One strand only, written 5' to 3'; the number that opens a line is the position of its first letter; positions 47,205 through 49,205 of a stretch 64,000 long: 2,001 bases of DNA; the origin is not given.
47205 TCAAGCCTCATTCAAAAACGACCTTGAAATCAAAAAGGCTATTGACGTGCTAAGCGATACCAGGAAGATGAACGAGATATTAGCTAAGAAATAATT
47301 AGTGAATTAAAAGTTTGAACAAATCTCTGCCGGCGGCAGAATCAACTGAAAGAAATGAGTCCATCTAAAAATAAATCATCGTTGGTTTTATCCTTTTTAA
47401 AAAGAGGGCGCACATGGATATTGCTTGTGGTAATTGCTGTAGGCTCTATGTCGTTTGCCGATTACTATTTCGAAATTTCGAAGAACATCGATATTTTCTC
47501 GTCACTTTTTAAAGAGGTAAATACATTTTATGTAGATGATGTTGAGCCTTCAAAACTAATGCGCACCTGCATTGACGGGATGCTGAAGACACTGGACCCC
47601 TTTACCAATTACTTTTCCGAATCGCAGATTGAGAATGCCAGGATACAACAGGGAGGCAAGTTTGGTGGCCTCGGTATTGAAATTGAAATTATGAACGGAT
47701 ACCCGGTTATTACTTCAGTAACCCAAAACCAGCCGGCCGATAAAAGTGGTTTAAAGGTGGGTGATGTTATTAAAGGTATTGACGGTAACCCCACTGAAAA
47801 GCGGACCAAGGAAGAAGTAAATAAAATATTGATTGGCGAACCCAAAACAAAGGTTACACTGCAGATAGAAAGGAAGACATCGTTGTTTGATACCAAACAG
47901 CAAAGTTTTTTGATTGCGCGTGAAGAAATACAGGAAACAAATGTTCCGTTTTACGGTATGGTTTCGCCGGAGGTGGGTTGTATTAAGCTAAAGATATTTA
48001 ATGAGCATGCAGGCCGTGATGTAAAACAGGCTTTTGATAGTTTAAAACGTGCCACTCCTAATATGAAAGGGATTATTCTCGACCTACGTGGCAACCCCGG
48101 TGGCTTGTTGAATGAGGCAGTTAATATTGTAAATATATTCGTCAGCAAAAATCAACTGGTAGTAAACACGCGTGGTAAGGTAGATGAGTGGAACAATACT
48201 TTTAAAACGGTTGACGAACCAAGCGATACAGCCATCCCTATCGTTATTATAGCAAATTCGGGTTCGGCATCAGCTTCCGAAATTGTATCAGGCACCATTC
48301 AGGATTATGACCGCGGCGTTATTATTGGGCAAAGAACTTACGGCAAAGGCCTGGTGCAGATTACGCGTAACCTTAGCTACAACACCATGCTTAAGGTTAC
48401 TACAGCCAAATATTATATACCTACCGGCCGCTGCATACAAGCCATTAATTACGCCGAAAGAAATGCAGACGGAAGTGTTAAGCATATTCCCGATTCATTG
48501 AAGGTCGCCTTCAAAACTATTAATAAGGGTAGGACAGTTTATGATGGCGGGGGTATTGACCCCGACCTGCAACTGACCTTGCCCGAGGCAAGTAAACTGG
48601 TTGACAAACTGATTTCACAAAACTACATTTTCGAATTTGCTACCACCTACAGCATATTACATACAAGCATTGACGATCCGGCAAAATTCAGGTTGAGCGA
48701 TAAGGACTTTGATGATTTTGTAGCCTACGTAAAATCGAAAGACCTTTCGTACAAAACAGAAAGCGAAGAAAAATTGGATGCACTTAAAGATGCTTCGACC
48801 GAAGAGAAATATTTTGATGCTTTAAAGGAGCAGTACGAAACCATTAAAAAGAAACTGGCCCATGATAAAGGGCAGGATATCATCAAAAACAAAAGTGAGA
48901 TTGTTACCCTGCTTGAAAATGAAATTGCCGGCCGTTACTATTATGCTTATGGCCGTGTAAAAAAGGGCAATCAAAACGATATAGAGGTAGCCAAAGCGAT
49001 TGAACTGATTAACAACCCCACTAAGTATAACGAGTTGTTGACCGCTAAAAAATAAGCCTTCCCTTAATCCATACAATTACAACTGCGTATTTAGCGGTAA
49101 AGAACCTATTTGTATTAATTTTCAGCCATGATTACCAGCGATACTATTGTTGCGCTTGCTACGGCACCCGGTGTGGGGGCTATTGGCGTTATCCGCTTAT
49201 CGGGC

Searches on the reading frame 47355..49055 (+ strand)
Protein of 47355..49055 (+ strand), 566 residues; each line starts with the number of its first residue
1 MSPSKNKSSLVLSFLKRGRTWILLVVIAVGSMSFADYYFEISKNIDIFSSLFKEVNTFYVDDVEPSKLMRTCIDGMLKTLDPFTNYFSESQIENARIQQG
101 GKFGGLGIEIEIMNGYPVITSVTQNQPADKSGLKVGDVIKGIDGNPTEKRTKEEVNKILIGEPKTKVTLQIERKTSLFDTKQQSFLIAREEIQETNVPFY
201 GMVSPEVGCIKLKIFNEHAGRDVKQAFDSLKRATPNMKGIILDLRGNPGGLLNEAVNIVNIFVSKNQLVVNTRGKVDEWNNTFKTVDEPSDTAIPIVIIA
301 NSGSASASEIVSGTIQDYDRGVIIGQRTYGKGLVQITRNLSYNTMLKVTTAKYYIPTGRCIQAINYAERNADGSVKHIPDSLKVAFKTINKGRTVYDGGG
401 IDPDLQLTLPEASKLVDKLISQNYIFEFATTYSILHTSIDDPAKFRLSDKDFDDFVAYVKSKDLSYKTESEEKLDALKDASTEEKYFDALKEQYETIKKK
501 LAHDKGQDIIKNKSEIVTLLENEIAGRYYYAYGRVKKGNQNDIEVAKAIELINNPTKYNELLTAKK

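Call 7: search_protein_families(library=pfam, max_evalue=0.01, proteins=[window:47355-49055:+])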
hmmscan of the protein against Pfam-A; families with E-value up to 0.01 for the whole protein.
window:47355-49055:+ (566 aa): 6 families
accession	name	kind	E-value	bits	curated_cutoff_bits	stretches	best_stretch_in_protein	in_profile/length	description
PF03572.23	Peptidase_S41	-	3.2e-45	154.1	24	1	207-363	2-156/165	Peptidase family S41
PF13180.12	PDZ_2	-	4.2e-12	46.6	27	1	104-175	1-71/80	PDZ domain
PF17820.7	PDZ_6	-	1.1e-10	41.6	27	1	118-173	1-54/54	PDZ domain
PF00595.29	PDZ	-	9e-10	39.2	23.2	1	102-172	8-81/81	PDZ domain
PF22694.1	CtpB_N-like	-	5.7e-05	23.9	27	1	48-88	41-82/85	Activating protease CtpB N-terminal domain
PF14685.13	PDZ_Tricorn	-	0.00024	21.4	25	1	125-176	30-81/88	Tricorn protease PDZ domain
